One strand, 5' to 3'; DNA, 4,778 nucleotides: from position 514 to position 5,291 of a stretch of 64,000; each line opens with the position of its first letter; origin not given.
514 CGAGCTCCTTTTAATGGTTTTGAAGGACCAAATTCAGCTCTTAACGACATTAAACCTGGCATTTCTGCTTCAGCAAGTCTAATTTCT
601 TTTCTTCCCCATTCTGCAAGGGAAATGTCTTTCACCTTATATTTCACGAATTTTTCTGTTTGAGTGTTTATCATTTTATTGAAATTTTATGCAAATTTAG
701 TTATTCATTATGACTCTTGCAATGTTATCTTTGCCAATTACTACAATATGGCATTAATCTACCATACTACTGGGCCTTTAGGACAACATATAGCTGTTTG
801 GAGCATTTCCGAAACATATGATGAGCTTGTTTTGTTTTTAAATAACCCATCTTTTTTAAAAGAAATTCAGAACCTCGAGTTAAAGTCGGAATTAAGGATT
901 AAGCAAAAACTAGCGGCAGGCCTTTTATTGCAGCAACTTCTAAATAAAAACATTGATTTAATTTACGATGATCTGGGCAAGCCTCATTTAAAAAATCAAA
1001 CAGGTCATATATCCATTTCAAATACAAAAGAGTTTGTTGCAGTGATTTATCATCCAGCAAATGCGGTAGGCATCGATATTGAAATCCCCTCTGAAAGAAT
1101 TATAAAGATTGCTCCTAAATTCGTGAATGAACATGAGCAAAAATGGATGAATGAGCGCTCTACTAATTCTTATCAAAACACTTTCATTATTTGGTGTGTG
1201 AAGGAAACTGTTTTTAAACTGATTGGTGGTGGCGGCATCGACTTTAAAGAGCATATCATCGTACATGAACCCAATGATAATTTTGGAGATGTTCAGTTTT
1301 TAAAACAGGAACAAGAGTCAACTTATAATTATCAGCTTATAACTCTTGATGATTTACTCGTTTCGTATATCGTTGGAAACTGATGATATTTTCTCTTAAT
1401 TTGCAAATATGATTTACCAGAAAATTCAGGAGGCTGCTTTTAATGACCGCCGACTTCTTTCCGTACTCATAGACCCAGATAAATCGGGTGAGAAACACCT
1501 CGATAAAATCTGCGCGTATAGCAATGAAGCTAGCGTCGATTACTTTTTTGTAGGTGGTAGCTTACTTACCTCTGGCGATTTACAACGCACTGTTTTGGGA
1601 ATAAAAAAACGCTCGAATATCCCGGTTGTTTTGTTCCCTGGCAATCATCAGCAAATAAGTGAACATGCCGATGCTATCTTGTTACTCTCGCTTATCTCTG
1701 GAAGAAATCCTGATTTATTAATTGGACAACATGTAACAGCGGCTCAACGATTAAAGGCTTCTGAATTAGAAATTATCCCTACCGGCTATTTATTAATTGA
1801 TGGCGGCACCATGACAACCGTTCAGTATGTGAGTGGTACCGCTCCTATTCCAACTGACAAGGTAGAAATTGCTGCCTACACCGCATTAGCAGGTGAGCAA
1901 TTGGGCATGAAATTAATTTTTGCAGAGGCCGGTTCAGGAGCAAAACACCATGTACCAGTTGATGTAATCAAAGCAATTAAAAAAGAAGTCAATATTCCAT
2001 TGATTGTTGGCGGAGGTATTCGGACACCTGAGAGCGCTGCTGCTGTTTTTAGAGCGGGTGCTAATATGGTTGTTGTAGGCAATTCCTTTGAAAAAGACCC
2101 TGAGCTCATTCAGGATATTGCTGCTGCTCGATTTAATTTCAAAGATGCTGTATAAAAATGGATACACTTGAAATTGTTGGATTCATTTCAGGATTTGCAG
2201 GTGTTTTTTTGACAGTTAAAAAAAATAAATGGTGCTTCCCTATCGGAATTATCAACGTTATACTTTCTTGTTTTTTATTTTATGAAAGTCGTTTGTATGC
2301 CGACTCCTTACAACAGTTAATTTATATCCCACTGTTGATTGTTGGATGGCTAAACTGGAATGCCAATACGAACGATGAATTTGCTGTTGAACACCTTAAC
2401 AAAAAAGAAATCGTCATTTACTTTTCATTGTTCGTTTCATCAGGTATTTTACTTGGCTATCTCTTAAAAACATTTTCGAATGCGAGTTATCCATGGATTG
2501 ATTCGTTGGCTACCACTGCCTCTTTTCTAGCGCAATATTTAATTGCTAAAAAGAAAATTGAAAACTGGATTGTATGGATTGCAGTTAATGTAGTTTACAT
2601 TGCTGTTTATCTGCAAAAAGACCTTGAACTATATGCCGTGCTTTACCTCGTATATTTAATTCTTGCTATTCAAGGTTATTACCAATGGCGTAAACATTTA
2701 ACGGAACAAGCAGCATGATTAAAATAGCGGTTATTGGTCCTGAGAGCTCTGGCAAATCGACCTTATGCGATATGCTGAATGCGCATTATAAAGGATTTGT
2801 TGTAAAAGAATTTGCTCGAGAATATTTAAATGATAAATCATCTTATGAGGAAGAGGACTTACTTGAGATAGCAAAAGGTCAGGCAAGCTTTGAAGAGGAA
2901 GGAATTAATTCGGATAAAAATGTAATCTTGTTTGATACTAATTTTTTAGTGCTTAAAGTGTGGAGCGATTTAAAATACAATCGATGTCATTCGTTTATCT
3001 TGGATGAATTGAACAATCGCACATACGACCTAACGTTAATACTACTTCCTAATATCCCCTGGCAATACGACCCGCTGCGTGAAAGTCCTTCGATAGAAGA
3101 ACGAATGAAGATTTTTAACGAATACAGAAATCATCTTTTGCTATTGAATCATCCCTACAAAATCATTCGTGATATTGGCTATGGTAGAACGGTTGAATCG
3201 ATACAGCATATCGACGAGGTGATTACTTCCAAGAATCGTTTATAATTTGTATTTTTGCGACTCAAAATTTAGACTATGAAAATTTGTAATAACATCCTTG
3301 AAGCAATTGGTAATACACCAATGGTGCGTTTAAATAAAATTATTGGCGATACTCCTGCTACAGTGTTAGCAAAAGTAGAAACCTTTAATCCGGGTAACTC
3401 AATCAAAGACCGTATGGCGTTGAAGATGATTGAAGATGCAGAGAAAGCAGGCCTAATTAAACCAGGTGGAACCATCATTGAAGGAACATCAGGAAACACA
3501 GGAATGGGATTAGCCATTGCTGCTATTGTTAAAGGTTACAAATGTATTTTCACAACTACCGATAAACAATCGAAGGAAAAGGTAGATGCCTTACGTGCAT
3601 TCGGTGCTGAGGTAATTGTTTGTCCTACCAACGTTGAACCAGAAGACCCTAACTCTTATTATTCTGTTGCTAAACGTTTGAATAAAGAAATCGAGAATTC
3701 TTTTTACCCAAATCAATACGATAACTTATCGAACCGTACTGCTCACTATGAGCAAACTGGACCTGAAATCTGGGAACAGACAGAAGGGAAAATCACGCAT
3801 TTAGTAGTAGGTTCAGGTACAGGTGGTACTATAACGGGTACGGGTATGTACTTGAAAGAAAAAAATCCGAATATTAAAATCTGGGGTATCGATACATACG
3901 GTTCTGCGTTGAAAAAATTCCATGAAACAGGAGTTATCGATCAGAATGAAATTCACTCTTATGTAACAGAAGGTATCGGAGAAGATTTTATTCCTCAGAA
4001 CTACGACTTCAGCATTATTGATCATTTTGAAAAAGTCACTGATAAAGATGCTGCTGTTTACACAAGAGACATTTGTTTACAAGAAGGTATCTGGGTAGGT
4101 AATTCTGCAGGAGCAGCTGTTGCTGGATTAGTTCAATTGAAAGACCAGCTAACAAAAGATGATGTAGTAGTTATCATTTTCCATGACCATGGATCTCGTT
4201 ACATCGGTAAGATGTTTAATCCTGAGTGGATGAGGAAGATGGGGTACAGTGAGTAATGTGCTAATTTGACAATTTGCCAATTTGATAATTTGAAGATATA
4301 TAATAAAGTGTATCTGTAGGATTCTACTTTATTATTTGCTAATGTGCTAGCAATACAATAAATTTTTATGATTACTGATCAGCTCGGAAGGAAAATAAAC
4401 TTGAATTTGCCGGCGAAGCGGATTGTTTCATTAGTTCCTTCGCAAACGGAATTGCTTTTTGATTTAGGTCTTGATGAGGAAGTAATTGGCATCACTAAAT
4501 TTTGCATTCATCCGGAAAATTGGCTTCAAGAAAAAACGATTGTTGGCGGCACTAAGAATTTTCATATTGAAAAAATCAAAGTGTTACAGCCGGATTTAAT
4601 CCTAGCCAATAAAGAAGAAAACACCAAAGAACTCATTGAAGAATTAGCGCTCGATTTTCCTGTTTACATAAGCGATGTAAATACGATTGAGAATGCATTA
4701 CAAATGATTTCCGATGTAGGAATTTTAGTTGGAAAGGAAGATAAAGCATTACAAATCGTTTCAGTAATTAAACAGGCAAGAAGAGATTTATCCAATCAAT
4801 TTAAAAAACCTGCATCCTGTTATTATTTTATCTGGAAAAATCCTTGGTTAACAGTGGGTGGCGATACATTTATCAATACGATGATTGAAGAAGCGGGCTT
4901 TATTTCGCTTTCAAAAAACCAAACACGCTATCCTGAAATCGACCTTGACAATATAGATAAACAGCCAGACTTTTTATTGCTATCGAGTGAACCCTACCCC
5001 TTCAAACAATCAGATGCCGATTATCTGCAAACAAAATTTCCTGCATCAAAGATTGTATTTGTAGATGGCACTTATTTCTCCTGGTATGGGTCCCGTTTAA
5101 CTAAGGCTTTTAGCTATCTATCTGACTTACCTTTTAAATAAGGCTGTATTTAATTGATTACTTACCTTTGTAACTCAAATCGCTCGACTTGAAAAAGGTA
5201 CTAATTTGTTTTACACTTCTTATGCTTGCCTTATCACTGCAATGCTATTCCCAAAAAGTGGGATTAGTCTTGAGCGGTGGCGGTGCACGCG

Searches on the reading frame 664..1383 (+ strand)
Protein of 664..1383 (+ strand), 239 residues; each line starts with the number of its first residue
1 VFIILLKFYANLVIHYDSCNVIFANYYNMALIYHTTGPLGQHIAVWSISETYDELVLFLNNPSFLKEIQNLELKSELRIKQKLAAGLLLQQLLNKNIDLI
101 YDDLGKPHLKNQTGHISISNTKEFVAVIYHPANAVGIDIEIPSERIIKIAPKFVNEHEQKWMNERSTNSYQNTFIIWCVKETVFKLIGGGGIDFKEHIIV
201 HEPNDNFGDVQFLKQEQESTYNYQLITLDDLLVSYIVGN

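Call 43: search_protein_families(library=pfam, max_evalue=0.0001, proteins=[window:664-1383:+])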
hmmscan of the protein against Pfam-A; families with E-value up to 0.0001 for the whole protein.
window:664-1383:+ (239 aa): 1 family
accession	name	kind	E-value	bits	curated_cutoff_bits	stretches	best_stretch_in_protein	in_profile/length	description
PF01648.25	ACPS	-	1.3e-12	48.2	25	1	134-234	1-109/111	4'-phosphopantetheinyl transferase superfamily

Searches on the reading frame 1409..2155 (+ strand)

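Call 43: search_protein_families(library=pfam, max_evalue=0.0001, proteins=[window:1409-2155:+])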
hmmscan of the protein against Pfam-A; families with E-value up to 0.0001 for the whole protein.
window:1409-2155:+ (248 aa): 5 families
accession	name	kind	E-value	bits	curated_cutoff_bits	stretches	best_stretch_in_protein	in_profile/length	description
PF01884.23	PcrB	-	6.8e-40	137.4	23.9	1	19-239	10-224/226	PcrB family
PF00977.27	His_biosynth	-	1.6e-12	47.8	23.6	1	175-239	53-117/228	Histidine biosynthesis protein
PF01207.24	Dus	-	8.3e-07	28.9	20.4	1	182-239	171-229/311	Dihydrouridine synthase (Dus)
PF01180.27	DHO_dh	-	7.1e-06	25.9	27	1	180-237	223-283/291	Dihydroorotate dehydrogenase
PF02581.23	TMP-TENI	-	3.7e-05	23.6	27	0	178-224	133-177/180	Thiamine monophosphate synthase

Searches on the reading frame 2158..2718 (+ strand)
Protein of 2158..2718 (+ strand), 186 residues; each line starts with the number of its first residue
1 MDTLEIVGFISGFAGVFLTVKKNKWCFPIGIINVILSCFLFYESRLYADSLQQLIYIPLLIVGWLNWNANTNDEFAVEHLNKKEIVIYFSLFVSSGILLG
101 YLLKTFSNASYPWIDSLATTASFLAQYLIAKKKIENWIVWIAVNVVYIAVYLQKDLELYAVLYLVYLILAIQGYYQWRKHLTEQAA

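Call 43: search_protein_families(library=pfam, max_evalue=0.0001, proteins=[window:2158-2718:+])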
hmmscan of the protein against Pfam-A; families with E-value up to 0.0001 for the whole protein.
window:2158-2718:+ (186 aa): 1 family
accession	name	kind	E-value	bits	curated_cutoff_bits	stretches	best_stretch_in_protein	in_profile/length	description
PF04973.17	NMN_transporter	-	4e-54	183.7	27.3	1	3-179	2-175/175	Nicotinamide mononucleotide transporter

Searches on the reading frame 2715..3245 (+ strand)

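Call 43: search_protein_families(library=pfam, max_evalue=0.0001, proteins=[window:2715-3245:+])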
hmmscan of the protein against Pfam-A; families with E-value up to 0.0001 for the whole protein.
window:2715-3245:+ (176 aa): 1 family
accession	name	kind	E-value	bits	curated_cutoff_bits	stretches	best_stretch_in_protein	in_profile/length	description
PF13521.12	AAA_28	-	6e-27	95.3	27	1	3-151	1-156/164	AAA domain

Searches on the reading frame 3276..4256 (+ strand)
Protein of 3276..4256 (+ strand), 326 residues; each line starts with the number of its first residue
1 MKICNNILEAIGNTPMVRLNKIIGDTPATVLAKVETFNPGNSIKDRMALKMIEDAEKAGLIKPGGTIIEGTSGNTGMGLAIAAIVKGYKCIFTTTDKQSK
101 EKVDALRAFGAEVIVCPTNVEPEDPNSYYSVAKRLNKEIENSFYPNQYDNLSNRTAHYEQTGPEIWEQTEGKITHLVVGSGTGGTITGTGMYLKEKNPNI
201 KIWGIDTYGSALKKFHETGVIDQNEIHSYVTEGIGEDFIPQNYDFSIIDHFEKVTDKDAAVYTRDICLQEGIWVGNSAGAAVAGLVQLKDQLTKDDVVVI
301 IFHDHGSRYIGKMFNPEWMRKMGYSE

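Call 43: search_protein_families(library=pfam, max_evalue=0.0001, proteins=[window:3276-4256:+])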
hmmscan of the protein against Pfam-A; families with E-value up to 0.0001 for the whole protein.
window:3276-4256:+ (326 aa): 1 family
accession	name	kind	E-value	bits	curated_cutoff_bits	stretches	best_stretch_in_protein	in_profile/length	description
PF00291.31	PALP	-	8.2e-76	255.6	35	1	8-302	2-293/295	Pyridoxal-phosphate dependent enzyme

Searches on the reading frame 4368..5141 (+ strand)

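Call 43: search_protein_families(library=pfam, max_evalue=0.0001, proteins=[window:4368-5141:+])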
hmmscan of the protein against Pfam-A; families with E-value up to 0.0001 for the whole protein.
window:4368-5141:+ (257 aa): 1 family
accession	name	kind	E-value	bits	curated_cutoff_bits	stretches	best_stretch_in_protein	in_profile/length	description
PF01497.23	Peripla_BP_2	-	9.3e-19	68.2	27.5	1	19-208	1-200/235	Periplasmic binding protein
